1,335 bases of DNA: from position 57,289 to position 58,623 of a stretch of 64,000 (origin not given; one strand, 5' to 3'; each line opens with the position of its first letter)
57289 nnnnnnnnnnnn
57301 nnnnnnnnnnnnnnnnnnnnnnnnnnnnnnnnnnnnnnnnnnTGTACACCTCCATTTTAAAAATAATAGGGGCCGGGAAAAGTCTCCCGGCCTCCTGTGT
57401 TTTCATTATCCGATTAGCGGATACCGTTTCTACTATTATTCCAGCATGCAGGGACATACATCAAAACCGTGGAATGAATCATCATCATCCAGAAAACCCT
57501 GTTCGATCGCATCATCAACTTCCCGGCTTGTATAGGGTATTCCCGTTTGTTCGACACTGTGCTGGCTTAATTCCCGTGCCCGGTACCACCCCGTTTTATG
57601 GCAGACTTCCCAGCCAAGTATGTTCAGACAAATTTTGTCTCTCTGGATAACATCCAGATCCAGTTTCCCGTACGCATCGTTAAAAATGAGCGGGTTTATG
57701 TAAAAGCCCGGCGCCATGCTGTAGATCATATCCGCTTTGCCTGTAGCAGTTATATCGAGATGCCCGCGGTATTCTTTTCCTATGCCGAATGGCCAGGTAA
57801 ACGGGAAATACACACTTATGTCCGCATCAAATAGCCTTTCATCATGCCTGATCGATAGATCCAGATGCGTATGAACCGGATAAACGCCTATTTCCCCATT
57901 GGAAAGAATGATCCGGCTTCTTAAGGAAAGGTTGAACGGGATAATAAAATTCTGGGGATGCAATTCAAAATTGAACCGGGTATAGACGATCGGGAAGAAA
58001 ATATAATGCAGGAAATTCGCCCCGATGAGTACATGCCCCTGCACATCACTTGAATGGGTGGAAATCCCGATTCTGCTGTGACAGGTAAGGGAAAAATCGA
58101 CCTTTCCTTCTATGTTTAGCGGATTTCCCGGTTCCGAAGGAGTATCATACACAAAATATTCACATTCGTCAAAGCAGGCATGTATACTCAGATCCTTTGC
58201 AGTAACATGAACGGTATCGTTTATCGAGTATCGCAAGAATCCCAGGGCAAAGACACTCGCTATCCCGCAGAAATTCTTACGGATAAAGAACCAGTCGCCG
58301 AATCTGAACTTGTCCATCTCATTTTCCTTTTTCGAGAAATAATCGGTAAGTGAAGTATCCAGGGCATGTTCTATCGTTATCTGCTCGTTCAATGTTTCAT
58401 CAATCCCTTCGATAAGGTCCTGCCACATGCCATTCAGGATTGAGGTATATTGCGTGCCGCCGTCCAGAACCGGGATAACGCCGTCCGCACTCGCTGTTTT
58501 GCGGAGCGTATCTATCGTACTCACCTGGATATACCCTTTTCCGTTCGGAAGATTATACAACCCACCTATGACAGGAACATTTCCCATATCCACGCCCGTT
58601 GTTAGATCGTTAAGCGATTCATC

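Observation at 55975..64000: Minus-strand cluster of exported proteins: CARDB-repeat protein → 1785-aa tandem beta-sandwich giant with a Cys-ending beta-rich C-terminus → lipoprotein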

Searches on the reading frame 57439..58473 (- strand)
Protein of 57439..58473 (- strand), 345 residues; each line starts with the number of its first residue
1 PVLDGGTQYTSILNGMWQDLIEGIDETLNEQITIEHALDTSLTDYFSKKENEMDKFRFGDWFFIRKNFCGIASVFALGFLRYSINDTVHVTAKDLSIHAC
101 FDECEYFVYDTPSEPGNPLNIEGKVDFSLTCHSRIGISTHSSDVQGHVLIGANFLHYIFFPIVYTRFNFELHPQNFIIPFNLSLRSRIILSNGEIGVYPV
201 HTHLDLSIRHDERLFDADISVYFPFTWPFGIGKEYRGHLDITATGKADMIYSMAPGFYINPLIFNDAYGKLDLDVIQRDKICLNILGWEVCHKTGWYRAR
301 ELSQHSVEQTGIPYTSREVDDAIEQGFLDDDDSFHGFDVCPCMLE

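Call 76: predict_structure(alignment_id=A4)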
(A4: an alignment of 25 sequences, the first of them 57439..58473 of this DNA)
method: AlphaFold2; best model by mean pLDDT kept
length: 345 residues; sequences in the alignment: 25
mean_pLDDT: 82.2   pTM: 0.71
mean pLDDT of the five models: 82.2, 81.8, 81.6, 81.1, 79.5
residues with pLDDT >= 90: 149; 70-90: 122; 50-70: 59; < 50: 15
segments of 3 or more residues with pLDDT < 50: 333-345
pLDDT, mean of each block of 10 residues (from residue 1): 68 90 89 70 63 62 86 91 87 90 76 64 87 95 95 90 96 96 90 81 94 97 89 96 91 65 79 94 91 94 64 85 70 44 38
secondary structure, 60 per line:
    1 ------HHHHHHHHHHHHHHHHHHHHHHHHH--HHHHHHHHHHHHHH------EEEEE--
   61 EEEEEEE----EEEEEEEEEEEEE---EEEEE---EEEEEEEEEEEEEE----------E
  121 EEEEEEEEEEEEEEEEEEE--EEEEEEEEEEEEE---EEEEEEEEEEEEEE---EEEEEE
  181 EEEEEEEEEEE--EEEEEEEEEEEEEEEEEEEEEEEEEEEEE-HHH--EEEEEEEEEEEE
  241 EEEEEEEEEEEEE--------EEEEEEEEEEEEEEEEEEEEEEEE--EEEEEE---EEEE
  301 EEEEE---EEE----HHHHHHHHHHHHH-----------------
elements in order: H7-31 H34-47 E54-58 E61-67 E72-84 E88-92 E96-109 E120-139 E142-154 E158-171 E175-191 E194-222 E229-253 E262-285 E288-293 E297-305 E309-311 H316-328

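Call 85: fold_search(model_id=the predicted structure, library=pdb)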
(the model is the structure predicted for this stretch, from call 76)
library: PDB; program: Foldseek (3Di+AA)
matches with E <= 10: 434; with E <= 0.001: 0
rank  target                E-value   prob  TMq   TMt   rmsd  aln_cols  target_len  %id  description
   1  9qcn_A                1.4e-02  0.08  0.10  0.07  34.3       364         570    9  HA70 complex from Clostridium botulinum Serotype B1 (released 2025-09-10)
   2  6h04_F                1.7e-02  0.06  0.10  0.07  43.4       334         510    8  Closed conformation of the Membrane Attack Complex (released 2018-12-19)
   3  9ign_H                1.8e-02  0.08  0.08  0.07  36.1       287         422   13  Aerolysin E254A/E258A in styrene-maleic acid lipid particles (released 2025-11-26)
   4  8bnz_P                2.4e-02  0.07  0.10  0.11  30.9       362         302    6  BAM-EspP complex structure with BamA-G431C/EspP-N1293C mutations in nanodisc (released 2023-04-26)
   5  9gxj_A                2.5e-02  0.09  0.09  0.08  37.2       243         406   10  Aerolysin E254A/E258A in styrene-maleic acid lipid particles (released 2025-10-08)
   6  6h03_C                2.6e-02  0.08  0.11  0.08  38.6       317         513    8  OPEN CONFORMATION OF THE MEMBRANE ATTACK COMPLEX (released 2018-12-19)
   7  9vla_A                3.1e-02  0.07  0.09  0.06  32.7       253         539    9  Crystal structure of PNGase Bb in complex with MUXF glycopeptide (released 2026-02-18)
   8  9qcn_B                3.1e-02  0.05  0.07  0.05  33.9       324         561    8  HA70 complex from Clostridium botulinum Serotype B1 (released 2025-09-10)
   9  7pag                  3.3e-02  0.09  0.13  0.10  44.9       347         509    6  The pore conformation of lymphocyte perforin (released 2022-02-16)
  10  8b0g_D                3.7e-02  0.15  0.15  0.10  32.8       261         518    6  2C9, C5b9-CD59 structure (released 2023-02-22)
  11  7nyc_C                3.7e-02  0.14  0.14  0.08  19.8       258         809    7  cryoEM structure of 3C9-sMAC (released 2021-10-06)
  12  8a1d_A                3.9e-02  0.14  0.14  0.09  36.2       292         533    5  Structure of murine perforin-2 (Mpeg1) pore in ring form (released 2022-07-20)
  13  9do6_F                4.3e-02  0.10  0.11  0.09  27.7       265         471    6  Membrane-spanning OlyA/PlyB pore complex focused refinement (released 2025-09-24)
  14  9qcn_C                4.8e-02  0.04  0.08  0.05  33.9       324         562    8  HA70 complex from Clostridium botulinum Serotype B1 (released 2025-09-10)
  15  7vcf_F                4.8e-02  0.04  0.08  0.08  32.9       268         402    8  Cryo-EM structure of Chlamydomonas TOC-TIC supercomplex (released 2022-11-30)
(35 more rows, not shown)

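Call 87: find_homologous_proteins(query=A4, max_evalue=0.001)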
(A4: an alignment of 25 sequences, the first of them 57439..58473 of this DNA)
Query A4 (25 sequences): 6387 candidates shared short words with the query, none scored E <= 0.001.
